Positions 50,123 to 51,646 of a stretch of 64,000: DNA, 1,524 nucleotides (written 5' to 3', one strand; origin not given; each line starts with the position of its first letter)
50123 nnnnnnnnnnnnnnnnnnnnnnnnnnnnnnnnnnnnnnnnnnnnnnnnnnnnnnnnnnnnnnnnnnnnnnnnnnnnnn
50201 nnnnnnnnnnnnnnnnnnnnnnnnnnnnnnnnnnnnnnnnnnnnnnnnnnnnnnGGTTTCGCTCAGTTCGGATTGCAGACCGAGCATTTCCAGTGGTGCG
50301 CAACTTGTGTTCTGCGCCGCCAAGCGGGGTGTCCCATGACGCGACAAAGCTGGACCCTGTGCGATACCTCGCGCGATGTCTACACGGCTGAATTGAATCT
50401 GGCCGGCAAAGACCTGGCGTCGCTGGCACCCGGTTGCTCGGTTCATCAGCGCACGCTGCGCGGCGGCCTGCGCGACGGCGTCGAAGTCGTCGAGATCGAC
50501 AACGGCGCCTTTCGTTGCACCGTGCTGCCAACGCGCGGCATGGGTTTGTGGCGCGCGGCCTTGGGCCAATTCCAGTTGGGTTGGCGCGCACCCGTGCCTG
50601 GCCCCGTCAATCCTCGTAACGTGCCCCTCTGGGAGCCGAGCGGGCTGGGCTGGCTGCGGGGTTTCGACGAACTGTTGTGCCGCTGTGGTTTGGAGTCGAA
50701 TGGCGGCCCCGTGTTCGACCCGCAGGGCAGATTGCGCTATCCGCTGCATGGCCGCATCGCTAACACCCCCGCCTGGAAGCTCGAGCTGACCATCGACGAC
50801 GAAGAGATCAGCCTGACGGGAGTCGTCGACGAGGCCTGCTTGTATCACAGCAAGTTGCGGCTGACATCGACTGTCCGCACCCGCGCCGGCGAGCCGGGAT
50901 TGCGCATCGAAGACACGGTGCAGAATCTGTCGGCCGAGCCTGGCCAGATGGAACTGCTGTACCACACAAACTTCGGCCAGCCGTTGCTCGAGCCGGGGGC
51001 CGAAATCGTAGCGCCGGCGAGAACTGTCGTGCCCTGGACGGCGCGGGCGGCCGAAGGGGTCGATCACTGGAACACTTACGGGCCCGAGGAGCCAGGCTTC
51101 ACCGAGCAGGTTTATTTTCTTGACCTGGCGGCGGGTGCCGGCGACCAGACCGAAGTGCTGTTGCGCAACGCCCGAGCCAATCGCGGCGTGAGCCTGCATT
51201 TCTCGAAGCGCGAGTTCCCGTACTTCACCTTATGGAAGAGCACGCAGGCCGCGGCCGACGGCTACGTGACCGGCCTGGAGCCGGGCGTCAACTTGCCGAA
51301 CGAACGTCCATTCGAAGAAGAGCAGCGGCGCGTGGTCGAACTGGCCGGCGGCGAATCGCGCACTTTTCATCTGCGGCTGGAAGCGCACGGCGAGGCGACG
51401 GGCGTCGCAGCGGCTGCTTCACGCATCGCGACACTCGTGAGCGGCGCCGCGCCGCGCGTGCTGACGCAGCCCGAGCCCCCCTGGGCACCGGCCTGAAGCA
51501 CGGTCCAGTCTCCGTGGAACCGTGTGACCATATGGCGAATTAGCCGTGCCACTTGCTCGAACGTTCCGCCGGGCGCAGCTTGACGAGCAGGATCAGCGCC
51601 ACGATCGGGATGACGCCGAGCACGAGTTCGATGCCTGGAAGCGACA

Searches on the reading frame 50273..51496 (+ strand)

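Call 65: search_protein_families(library=pfam, proteins=[window:50273-51496:+], max_evalue=0.01)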
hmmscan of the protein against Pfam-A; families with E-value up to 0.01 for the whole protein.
window:50273-51496:+ (407 aa): 1 family
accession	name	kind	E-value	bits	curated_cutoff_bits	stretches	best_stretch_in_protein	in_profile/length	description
PF14486.12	DUF4432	-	2.9e-97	325.6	32.5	1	68-370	2-303/304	Domain of unknown function (DUF4432)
